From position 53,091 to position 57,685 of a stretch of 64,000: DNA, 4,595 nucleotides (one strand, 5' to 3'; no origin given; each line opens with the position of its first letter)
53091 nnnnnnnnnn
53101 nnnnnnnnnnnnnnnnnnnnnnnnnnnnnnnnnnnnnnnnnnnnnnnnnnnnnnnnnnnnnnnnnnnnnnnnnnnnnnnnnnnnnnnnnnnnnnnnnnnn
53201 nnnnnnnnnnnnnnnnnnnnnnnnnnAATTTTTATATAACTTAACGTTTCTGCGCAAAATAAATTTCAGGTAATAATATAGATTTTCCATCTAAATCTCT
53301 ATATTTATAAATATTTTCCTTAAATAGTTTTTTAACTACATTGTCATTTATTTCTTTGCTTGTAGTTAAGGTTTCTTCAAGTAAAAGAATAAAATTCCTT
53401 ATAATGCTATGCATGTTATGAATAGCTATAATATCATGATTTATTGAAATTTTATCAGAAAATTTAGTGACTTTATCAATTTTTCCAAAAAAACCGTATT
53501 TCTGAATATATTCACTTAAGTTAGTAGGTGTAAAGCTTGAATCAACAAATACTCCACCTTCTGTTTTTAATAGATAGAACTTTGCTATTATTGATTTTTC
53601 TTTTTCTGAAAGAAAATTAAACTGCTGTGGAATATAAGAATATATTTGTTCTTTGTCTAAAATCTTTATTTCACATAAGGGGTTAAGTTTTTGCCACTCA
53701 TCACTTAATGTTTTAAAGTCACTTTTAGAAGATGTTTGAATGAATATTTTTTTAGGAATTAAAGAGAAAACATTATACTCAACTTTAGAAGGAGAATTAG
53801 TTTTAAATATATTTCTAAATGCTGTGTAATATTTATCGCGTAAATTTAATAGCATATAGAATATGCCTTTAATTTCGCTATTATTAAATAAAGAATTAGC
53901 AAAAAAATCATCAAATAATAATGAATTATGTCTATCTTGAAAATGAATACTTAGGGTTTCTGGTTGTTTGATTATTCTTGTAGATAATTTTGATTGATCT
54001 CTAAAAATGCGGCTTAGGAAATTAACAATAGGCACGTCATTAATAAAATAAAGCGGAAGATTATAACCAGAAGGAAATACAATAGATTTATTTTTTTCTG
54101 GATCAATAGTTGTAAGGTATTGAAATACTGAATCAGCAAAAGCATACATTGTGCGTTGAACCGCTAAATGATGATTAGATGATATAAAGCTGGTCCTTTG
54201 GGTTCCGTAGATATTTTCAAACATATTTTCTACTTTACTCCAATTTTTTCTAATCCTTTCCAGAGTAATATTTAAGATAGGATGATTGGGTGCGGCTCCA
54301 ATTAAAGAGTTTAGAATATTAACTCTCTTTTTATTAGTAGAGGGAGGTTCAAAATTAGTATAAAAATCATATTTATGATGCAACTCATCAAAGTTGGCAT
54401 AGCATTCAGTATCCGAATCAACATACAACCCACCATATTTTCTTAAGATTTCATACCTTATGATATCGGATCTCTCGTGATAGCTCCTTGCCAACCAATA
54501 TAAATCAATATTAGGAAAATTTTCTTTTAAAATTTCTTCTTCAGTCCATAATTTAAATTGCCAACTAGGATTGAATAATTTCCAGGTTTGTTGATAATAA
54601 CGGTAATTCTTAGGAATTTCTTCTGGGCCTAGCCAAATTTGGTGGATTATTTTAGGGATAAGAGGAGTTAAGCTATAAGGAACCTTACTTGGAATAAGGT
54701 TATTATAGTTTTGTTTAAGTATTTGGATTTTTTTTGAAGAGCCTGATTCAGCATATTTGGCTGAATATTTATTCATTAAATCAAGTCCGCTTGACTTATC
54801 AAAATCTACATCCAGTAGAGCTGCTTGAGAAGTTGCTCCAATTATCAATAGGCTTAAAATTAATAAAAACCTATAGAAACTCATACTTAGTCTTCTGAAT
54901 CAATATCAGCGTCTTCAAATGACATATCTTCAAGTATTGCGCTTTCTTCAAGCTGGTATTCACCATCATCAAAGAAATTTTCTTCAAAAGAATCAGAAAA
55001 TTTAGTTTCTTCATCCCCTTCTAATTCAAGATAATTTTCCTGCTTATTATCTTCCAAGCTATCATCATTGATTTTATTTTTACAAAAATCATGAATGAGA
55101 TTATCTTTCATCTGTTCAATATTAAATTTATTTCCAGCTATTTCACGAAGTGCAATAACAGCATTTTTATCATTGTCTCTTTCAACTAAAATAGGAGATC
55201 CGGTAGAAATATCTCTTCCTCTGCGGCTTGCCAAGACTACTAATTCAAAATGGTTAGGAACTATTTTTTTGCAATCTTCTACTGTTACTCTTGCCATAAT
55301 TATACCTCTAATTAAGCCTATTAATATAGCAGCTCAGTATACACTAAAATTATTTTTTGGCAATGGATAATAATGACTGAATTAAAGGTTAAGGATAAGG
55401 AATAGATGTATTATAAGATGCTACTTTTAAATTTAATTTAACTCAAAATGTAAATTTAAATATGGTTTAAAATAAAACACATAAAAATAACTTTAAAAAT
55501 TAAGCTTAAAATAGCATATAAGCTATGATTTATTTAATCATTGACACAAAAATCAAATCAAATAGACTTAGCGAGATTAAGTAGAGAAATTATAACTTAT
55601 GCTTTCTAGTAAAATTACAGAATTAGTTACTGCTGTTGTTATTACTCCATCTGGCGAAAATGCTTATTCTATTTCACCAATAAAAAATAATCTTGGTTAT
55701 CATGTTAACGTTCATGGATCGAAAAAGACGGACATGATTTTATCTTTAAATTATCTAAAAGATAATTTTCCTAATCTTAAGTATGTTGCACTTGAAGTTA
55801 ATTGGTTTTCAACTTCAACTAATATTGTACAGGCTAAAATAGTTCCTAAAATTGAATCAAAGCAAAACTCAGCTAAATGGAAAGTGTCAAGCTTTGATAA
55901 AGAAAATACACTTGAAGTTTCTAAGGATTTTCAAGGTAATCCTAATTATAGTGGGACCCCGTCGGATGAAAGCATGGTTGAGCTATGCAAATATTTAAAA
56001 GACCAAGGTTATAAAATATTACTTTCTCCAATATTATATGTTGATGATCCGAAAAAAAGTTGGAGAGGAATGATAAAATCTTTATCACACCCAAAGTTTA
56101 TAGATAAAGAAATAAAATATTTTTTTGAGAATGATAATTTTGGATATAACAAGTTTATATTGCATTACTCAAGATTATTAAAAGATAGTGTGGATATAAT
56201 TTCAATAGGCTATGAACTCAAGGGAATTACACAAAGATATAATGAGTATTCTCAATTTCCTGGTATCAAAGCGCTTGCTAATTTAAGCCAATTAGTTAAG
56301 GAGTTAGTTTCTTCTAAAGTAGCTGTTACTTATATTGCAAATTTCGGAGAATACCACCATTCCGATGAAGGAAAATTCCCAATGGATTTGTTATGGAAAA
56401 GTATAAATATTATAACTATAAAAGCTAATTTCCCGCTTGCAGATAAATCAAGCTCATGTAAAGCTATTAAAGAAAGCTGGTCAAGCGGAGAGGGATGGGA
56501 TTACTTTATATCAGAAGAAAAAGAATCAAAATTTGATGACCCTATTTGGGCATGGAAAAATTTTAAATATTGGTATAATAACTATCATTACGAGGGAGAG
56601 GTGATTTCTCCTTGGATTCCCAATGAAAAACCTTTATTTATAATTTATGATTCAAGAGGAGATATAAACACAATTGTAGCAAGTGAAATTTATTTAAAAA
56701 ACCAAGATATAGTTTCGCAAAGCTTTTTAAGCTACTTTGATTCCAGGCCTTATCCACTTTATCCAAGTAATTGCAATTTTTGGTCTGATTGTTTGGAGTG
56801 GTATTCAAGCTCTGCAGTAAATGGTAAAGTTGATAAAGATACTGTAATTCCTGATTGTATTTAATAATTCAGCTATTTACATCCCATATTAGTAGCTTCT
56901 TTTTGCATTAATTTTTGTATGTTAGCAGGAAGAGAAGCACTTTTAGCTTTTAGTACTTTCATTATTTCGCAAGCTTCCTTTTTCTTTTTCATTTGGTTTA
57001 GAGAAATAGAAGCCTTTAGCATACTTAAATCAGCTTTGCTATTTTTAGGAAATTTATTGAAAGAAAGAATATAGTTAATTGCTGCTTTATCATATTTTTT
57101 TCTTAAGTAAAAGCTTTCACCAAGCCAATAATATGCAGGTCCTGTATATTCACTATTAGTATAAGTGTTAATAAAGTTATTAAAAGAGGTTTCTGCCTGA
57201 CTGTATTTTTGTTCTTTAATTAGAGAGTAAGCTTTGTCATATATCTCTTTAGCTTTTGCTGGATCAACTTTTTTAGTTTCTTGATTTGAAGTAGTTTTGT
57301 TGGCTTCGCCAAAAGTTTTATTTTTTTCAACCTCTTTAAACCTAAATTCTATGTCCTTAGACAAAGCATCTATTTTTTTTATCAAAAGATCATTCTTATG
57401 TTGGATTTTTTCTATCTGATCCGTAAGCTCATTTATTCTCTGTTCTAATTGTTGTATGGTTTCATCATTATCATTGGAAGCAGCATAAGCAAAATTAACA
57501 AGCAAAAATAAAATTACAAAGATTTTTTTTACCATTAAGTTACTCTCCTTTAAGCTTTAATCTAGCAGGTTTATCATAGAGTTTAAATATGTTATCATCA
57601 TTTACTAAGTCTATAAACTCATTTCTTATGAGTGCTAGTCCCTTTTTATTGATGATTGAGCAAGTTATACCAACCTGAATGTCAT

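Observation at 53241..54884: Signal-peptide-bearing protein with an internally duplicated DXD glycosyltransferase domain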

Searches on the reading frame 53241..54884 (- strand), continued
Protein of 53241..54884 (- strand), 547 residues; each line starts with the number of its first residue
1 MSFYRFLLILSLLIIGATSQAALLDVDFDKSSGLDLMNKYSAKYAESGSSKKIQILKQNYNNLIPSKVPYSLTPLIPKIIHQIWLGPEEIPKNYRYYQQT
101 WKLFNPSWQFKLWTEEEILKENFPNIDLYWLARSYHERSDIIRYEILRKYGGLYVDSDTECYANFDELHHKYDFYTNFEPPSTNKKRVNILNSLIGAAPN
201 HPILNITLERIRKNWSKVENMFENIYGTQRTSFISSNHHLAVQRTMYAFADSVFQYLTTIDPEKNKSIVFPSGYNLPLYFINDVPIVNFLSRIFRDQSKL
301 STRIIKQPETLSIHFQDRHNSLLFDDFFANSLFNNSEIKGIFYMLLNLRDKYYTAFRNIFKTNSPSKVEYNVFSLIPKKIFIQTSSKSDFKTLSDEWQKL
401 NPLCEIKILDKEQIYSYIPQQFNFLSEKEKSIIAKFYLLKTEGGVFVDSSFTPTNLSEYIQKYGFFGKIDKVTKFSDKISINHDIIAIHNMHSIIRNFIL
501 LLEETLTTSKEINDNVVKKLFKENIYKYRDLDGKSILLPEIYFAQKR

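Call 60: search_protein_families(library=pfam, proteins=[L010:3832-5754:-, L016:5950-7089:+, L016:7089-8207:+, L016:8268-9428:+, L003:4313-5278:+, L003:3374-4300:+, L008:4032-5951:-, L008:7530-8765:+, L003:5352-6770:+], max_evalue=0.01)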
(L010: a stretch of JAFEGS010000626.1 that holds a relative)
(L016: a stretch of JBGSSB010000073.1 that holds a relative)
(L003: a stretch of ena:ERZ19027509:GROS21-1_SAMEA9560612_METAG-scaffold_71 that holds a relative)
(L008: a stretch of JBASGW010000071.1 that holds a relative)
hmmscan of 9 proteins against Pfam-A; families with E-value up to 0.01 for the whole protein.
L010:3832-5754:- (640 aa): 13 families
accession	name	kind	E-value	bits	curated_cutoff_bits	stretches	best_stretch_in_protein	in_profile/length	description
PF00664.28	ABC_membrane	-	3.3e-41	142.2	28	1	120-332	38-250/274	ABC transporter transmembrane region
PF00005.33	ABC_tran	-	5.4e-35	121.4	25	1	414-562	1-137/137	ABC transporter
PF02463.25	SMC_N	-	1.6e-09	38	40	1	506-606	135-213/220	RecF/RecN/SMC N terminal domain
PF09818.15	ABC_ATPase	-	0.00036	20.1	23.2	1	508-587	133-212/283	P-loop domain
PF13191.12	AAA_16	-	0.00039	21.4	32.6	1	420-578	18-158/167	AAA ATPase domain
PF00270.35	DEAD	-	0.00076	19.7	26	1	421-580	11-146/167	DEAD/DEAH box helicase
PF03193.22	RsgA_GTPase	-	0.00082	19.7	30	1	382-449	65-131/174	RsgA GTPase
PF13555.12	AAA_29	-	0.00089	19.4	27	1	416-447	14-45/61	P-loop containing region of AAA domain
PF13173.12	AAA_14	-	0.0031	17.9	27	0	427-491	5-74/129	AAA domain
PF13401.12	AAA_22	-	0.004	17.9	27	0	427-572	8-104/130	AAA domain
PF13405.12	EF-hand_6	-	0.0043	17.1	25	0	72-100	2-30/30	EF-hand domain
PF06414.18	Zeta_toxin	-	0.0072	16.2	22.3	0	428-459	20-51/199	Zeta toxin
PF03899.21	ATP-synt_I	-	0.0096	16.8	25.1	1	210-265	10-66/99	ATP synthase I chain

L016:5950-7089:+ (379 aa): 3 families
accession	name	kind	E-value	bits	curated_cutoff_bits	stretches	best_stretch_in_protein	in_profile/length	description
PF04488.21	Gly_transf_sug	-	1.3e-14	55.1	23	1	121-198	7-92/93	Glycosyltransferase sugar-binding region containing DXD motif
PF05704.18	Caps_synth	-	6.4e-13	49.2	24.5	1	78-246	24-196/278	Capsular polysaccharide synthesis protein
PF12919.13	TcdA_TcdB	-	9.4e-05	22.3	23.6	0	158-183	169-194/382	TcdA/TcdB catalytic glycosyltransferase domain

L016:7089-8207:+ (372 aa): 3 families
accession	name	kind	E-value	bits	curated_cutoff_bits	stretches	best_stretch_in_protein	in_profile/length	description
PF04488.21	Gly_transf_sug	-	3.4e-12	47.3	23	1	100-182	2-92/93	Glycosyltransferase sugar-binding region containing DXD motif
PF05704.18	Caps_synth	-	6.6e-10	39.3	24.5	1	66-233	27-197/278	Capsular polysaccharide synthesis protein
PF12919.13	TcdA_TcdB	-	7e-07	29.3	23.6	1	125-166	153-193/382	TcdA/TcdB catalytic glycosyltransferase domain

L016:8268-9428:+ (386 aa): 3 families
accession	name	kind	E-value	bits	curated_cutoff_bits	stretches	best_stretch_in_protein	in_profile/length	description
PF04488.21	Gly_transf_sug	-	5.9e-13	49.8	23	1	104-187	1-92/93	Glycosyltransferase sugar-binding region containing DXD motif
PF05704.18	Caps_synth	-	1.1e-09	38.6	24.5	1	83-236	40-197/278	Capsular polysaccharide synthesis protein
PF12919.13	TcdA_TcdB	-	2e-08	34.4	23.6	1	147-174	169-196/382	TcdA/TcdB catalytic glycosyltransferase domain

L003:4313-5278:+ (321 aa): 1 family
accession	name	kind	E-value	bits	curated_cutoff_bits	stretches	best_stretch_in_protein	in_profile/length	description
PF05050.19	Methyltransf_21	-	0.0037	17.8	22.7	1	197-234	115-153/173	Methyltransferase FkbM domain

L003:3374-4300:+ (308 aa): 5 families
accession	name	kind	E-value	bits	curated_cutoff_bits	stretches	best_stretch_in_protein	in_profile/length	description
PF13489.12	Methyltransf_23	-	7e-07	29.6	27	1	63-198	19-143/164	Methyltransferase domain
PF08241.18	Methyltransf_11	-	0.00014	22.9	21.2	1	96-171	18-95/95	Methyltransferase domain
PF13847.12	Methyltransf_31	-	0.00079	19.6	27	1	129-177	72-115/145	Methyltransferase domain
PF03537.19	Glyco_hydro_114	-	0.005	16.5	27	1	29-127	107-204/231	Glycoside-hydrolase family GH114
PF08242.18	Methyltransf_12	-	0.0077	17.4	30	0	109-169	46-98/98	Methyltransferase domain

L008:4032-5951:- (639 aa): 2 families
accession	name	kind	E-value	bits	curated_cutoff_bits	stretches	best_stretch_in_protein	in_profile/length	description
PF07167.19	PhaC_N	-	4.7e-58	196.1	23.7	1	143-317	1-173/173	Poly-beta-hydroxybutyrate polymerase (PhaC) N-terminus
PF00561.26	Abhydrolase_1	-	1e-10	42.1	25.8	1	310-559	18-241/245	alpha/beta hydrolase fold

L008:7530-8765:+ (411 aa): 1 family
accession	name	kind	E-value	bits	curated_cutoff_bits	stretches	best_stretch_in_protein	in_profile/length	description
PF13524.12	Glyco_trans_1_2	-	2.3e-09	37.8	25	1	244-384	5-137/144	Glycosyl transferase-like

L003:5352-6770:+ (472 aa): 1 family
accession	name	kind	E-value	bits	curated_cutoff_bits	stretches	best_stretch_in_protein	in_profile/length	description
PF00884.28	Sulfatase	-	3.6e-17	63.1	25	1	146-419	1-296/301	Sulfatase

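Call 68: search_protein_representatives(protein=window:53241-54884:-)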
Query: 547 residues. Proteins with E-value up to 0.001 (for the whole library): 11212; up to 1e-10: 3220; up to 1e-30: 187. The best 150 are listed.
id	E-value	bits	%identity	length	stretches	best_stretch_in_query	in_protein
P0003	2.2e-211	719.7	59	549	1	5-547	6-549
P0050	1.4e-127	443.2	51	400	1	155-547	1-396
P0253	4.9e-124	431.4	43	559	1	21-547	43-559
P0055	3.2e-122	425.4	54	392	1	4-359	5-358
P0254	1.9e-118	413.0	40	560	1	22-546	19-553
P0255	2.1e-98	346.9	37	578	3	10-346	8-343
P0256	4.6e-94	332.5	53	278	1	9-279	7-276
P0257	1.2e-84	301.4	37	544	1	19-547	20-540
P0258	2.8e-82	293.6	33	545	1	11-545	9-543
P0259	2.8e-77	277.2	40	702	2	38-222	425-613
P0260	1.5e-64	235.1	35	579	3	8-278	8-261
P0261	1.1e-58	215.8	32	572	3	3-366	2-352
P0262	5.1e-58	213.6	35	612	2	7-295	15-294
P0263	8.9e-58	212.8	33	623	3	22-288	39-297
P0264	4.0e-57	210.6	35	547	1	6-499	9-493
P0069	3.1e-50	187.9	40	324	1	6-283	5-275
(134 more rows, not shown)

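Call 71: find_encoding_contigs(protein=P0051, flank=9000, max_places=1)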
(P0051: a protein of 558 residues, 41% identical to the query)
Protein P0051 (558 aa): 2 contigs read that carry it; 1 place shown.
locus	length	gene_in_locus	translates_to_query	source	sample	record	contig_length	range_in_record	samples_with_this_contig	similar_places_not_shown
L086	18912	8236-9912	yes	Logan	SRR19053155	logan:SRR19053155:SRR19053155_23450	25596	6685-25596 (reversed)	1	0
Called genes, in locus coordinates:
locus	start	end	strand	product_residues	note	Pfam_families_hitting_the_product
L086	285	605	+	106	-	PF00829:Ribosomal_L21p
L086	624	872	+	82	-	PF01016:Ribosomal_L27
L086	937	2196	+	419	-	PF13637:Ank_4 (faint), PF00023:Ank (faint), PF13606:Ank_3 (faint), PF13857:Ank_5 (faint), PF12796:Ank_2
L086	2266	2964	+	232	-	-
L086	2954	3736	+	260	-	PF01026:TatD_DNase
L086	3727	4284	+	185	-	PF03602:Cons_hypoth95, PF01209:Ubie_methyltran (weak), PF05175:MTS, PF01170:UPF0020 (faint), PF09445:Methyltransf_15 (faint), PF13847:Methyltransf_31, PF08241:Methyltransf_11 (faint), PF13649:Methyltransf_25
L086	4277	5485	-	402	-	PF01490:Aa_trans (weak), PF03222:Trp_Tyr_perm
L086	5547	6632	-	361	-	PF02463:SMC_N, PF13175:AAA_15 (weak), PF13476:AAA_23, PF13304:AAA_21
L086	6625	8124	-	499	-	PF17152:CHASE8 (weak), PF00512:HisKA, PF02518:HATPase_c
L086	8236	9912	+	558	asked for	PF05704:Caps_synth, PF04488:Gly_transf_sug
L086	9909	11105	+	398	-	PF13524:Glyco_trans_1_2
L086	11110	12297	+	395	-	PF04488:Gly_transf_sug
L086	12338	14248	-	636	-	PF12796:Ank_2, PF13637:Ank_4, PF12796:Ank_2, PF12796:Ank_2, PF13637:Ank_4, PF13857:Ank_5, PF12796:Ank_2, PF13857:Ank_5, +8 more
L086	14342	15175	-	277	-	PF06691:DUF1189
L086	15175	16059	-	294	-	PF01755:Glyco_transf_25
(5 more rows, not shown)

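Call 72: find_encoding_contigs(protein=P0053, flank=9000, max_places=1)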
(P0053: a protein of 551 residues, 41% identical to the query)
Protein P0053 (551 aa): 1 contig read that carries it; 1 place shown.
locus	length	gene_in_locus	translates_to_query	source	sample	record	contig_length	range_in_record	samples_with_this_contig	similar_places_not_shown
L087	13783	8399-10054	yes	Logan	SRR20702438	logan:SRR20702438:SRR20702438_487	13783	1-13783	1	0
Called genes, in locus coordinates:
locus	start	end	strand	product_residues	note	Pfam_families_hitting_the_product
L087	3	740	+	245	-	?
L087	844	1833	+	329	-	PF00696:AA_kinase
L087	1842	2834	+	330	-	PF03060:NMO, PF01070:FMN_dh (weak)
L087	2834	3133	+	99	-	PF01491:Frataxin_Cyay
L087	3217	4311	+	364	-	PF01612:DNA_pol_A_exo1, PF00570:HRDC (weak)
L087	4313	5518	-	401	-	PF03222:Trp_Tyr_perm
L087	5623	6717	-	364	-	PF02463:SMC_N, PF13175:AAA_15 (faint), PF13476:AAA_23, PF13304:AAA_21 (faint)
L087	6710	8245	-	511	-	PF00672:HAMP (weak), PF00512:HisKA, PF02518:HATPase_c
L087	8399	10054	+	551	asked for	PF05704:Caps_synth (weak), PF12919:TcdA_TcdB (faint), PF04488:Gly_transf_sug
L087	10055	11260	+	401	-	PF13524:Glyco_trans_1_2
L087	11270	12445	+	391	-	PF12919:TcdA_TcdB (weak), PF04488:Gly_transf_sug (weak)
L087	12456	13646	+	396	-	PF04488:Gly_transf_sug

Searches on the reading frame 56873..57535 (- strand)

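Call 15: search_protein_families(library=ncbifam, proteins=[window:56873-57535:-], max_evalue=0.00001)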
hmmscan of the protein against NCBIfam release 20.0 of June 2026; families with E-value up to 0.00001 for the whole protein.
window:56873-57535:- (220 aa): 4 families
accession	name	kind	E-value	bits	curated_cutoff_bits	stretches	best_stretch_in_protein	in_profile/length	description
TIGR02795.1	tol_pal_ybgF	equivalog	1.5e-25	90.1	90.1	1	96-196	3-103/119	tol-pal system protein YbgF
NF008068.0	PRK10803.1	equivalog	1.1e-17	64.8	383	1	21-192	64-240/263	cell division protein CpoB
TIGR03302.1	OM_YfiO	subfamily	1.2e-07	31.5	81.4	1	83-184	21-123/239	outer membrane protein assembly factor BamD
TIGR02552.1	LcrH_SycD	equivalog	1.8e-07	30.9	104.8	1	82-201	5-118/136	SycD/LcrH family type III secretion system chaperone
